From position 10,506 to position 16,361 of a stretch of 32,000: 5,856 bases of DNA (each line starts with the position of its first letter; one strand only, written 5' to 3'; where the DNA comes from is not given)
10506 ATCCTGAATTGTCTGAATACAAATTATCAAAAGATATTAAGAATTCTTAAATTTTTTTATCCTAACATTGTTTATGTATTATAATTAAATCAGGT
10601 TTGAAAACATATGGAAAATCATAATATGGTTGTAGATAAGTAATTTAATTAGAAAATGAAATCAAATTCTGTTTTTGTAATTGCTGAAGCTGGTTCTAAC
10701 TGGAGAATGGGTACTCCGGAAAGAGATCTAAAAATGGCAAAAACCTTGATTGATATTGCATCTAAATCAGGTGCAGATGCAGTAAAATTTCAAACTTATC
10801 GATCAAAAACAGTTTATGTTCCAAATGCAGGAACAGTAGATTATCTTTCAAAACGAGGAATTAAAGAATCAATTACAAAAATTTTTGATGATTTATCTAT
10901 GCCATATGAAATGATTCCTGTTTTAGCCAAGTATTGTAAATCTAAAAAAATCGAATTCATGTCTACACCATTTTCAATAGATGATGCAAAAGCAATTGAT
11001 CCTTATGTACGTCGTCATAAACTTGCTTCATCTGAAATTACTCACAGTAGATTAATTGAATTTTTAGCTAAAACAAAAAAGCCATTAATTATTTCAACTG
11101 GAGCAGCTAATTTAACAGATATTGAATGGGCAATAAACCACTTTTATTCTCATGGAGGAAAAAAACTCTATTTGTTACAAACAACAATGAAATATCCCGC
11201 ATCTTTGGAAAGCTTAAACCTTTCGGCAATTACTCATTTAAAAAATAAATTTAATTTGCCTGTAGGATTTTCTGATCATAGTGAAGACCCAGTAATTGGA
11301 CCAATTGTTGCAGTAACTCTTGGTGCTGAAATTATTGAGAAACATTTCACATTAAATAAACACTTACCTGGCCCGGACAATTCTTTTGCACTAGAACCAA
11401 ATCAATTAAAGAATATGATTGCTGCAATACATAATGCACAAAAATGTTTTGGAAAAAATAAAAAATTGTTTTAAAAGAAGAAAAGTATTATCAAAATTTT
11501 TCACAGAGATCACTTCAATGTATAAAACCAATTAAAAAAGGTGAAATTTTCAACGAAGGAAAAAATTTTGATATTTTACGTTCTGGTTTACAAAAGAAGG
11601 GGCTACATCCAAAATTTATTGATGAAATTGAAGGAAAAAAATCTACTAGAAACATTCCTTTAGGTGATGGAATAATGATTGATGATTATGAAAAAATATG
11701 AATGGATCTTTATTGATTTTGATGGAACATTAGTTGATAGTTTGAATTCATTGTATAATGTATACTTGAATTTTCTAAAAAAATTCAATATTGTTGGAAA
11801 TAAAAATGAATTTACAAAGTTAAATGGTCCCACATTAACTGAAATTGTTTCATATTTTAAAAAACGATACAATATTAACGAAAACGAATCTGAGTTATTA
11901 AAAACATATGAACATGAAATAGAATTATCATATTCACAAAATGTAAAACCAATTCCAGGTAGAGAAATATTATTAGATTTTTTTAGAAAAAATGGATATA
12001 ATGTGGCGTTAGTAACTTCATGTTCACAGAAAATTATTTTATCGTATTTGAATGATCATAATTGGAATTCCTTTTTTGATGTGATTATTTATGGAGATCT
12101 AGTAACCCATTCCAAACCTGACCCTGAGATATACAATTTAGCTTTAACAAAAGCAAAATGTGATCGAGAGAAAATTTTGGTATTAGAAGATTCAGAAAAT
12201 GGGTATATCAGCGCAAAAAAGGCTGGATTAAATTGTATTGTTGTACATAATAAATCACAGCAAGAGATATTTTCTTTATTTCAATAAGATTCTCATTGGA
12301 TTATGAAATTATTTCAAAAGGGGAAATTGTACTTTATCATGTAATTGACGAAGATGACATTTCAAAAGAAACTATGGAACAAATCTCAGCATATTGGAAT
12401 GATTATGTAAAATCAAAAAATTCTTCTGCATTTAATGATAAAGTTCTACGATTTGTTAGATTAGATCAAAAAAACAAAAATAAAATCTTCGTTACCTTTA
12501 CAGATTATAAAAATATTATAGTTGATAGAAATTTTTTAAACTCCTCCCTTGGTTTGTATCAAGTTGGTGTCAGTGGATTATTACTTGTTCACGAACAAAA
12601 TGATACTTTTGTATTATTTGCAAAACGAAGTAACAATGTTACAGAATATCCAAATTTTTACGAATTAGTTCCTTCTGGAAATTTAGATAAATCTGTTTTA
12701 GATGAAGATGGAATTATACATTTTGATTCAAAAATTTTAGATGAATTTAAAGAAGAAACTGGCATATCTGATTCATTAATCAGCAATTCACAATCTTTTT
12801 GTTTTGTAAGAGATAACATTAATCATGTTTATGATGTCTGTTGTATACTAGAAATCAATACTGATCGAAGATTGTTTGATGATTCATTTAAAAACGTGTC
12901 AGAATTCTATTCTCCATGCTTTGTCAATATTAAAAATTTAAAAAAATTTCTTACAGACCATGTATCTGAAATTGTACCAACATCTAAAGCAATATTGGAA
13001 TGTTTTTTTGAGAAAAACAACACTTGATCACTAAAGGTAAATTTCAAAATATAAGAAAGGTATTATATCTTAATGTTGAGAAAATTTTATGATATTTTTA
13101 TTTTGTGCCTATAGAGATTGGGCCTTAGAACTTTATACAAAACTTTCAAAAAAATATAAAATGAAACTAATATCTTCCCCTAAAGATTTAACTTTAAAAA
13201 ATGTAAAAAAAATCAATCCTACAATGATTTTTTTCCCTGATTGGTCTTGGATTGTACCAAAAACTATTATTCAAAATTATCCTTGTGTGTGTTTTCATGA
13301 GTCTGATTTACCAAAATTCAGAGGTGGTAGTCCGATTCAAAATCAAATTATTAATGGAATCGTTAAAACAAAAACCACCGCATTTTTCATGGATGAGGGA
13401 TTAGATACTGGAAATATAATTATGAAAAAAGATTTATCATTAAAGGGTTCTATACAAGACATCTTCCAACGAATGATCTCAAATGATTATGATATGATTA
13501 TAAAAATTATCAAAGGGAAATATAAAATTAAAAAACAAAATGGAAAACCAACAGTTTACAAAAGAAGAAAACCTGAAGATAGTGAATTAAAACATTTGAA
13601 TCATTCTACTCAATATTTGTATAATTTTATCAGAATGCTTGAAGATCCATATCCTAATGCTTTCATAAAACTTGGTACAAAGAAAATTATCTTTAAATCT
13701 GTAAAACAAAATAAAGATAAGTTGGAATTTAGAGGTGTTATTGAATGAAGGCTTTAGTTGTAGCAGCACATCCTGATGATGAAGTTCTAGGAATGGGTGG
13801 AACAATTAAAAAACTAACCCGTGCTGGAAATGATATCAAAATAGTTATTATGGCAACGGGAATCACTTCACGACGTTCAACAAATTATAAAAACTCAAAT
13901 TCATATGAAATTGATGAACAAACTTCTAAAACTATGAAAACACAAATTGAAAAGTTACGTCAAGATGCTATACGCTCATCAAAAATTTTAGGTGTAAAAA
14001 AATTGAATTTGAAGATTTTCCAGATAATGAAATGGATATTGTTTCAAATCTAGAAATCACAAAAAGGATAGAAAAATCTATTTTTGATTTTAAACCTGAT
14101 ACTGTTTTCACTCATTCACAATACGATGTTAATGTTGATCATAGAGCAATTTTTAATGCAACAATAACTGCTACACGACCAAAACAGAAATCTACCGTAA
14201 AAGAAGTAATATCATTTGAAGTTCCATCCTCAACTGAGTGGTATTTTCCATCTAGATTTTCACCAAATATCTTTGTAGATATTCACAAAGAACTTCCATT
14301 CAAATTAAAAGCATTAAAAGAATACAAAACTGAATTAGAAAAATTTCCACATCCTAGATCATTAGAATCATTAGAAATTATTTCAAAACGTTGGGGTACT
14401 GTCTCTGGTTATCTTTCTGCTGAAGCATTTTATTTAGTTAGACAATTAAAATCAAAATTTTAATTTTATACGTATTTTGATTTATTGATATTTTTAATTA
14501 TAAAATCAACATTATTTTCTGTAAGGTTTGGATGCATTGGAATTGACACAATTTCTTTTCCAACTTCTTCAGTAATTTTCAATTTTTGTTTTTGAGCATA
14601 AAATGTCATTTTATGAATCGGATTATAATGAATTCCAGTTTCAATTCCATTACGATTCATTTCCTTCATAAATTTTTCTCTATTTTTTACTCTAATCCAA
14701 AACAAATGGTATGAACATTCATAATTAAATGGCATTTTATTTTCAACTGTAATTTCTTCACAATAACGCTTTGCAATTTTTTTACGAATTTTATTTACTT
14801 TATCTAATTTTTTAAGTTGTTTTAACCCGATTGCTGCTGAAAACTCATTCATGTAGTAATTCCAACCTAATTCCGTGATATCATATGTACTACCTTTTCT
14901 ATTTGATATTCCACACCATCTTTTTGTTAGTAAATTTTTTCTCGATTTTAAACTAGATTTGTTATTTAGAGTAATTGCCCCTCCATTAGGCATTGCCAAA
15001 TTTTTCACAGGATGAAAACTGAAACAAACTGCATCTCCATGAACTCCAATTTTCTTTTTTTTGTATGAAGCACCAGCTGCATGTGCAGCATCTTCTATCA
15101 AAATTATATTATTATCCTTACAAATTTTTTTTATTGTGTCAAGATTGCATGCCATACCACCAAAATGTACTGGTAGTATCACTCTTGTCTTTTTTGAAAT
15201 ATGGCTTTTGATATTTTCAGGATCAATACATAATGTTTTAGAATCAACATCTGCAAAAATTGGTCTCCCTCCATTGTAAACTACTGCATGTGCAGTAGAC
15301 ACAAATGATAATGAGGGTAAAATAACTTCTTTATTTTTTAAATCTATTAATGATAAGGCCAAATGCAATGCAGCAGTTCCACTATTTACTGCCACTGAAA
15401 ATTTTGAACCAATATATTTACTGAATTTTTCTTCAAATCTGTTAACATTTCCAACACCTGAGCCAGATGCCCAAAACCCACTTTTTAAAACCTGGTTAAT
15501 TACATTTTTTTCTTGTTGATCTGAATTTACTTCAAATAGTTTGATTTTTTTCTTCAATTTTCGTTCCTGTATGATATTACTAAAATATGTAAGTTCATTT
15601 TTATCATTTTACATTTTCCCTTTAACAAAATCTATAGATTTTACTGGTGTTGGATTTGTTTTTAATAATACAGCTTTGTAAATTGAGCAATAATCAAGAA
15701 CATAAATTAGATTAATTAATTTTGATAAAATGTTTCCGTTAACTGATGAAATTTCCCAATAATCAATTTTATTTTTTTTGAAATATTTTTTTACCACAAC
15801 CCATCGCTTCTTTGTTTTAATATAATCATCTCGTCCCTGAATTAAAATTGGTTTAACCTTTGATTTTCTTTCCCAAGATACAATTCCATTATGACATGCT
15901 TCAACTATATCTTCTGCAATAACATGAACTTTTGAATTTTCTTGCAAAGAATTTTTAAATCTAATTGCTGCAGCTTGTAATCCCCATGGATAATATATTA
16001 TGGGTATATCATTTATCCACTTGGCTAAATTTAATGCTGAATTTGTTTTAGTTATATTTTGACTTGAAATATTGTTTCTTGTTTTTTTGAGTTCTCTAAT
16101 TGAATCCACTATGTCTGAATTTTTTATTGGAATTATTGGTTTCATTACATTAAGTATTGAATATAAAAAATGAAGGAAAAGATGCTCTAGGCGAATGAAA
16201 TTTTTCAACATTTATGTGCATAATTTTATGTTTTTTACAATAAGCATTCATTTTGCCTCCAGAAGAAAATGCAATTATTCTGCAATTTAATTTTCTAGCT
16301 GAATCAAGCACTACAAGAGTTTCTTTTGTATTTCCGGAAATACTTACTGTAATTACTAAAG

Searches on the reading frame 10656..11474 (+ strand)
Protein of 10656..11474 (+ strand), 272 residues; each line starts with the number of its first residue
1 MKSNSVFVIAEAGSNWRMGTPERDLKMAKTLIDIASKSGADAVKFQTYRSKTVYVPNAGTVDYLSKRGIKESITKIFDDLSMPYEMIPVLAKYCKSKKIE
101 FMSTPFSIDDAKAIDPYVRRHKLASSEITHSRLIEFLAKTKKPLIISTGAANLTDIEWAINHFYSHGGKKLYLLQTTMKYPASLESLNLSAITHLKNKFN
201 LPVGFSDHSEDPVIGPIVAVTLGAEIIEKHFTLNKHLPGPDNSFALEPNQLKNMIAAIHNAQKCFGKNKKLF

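Call 35: search_protein_families(library=pfam, proteins=[window:10656-11474:+], max_evalue=0.01)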
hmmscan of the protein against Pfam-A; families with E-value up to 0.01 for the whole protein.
window:10656-11474:+ (272 aa): 1 family
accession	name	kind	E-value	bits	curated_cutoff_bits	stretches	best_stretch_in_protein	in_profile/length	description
PF03102.20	NeuB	-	5.7e-77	258.9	22.1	1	31-270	1-241/241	NeuB family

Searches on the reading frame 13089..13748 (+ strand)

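Call 35: search_protein_families(library=pfam, proteins=[window:13089-13748:+], max_evalue=0.01)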
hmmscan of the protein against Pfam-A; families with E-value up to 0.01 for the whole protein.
window:13089-13748:+ (219 aa): 3 families
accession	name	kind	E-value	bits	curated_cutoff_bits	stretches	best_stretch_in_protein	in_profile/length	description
PF00551.24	Formyl_trans_N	-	2.4e-15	57.2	26.1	1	35-118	71-156/181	Formyl transferase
PF21553.2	Formyl_trans_C_2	-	9e-07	28.9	27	1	162-211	1-50/58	Methionyl-tRNA formyltransferase, C-terminal domain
PF02911.23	Formyl_trans_C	-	0.002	18.7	21.1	1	161-210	3-50/100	Formyl transferase, C-terminal domain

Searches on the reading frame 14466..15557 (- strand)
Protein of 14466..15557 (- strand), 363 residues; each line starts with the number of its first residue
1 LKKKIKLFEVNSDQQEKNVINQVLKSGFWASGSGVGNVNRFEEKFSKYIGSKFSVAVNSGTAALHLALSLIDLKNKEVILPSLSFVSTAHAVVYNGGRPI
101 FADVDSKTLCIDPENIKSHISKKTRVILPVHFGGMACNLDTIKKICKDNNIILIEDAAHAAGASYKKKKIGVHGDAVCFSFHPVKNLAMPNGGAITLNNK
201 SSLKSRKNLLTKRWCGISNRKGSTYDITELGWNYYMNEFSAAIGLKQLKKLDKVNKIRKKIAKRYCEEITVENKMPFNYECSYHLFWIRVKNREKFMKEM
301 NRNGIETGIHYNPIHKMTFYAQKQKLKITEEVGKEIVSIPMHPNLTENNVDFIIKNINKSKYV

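Call 34: search_protein_families(library=pfam, proteins=[window:14466-15557:-], max_evalue=0.01)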
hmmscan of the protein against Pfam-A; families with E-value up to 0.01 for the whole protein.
window:14466-15557:- (363 aa): 4 families
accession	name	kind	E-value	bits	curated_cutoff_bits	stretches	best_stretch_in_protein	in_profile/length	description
PF01041.23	DegT_DnrJ_EryC1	-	1.3e-101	340.9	19.8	1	13-357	4-359/360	DegT/DnrJ/EryC1/StrS aminotransferase family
PF00155.27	Aminotran_1_2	-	9.4e-09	35.4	19.7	1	40-168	46-197/361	Aminotransferase class I and II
PF01212.27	Beta_elim_lyase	-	2.4e-08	34.1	27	1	37-250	33-215/288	Beta-eliminating lyase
PF01053.26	Cys_Met_Meta_PP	-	0.00027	20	27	1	28-167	44-184/381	Cys/Met metabolism PLP-dependent enzyme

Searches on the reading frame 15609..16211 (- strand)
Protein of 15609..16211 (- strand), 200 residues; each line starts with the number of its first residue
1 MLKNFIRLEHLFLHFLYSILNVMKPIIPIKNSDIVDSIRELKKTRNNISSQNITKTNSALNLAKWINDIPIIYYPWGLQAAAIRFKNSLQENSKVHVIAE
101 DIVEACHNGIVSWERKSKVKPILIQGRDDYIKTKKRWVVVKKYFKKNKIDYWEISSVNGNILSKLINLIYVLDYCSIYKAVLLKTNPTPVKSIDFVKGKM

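Call 34: search_protein_families(library=pfam, proteins=[window:15609-16211:-], max_evalue=0.01)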
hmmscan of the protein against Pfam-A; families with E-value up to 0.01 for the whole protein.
window:15609-16211:- (200 aa): 1 family
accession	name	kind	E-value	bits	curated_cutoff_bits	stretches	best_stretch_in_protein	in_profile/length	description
PF10432.14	bact-PGI_C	-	8.7e-37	126.8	24.5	1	56-200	2-151/151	Bacterial phospho-glucose isomerase C-terminal SIS domain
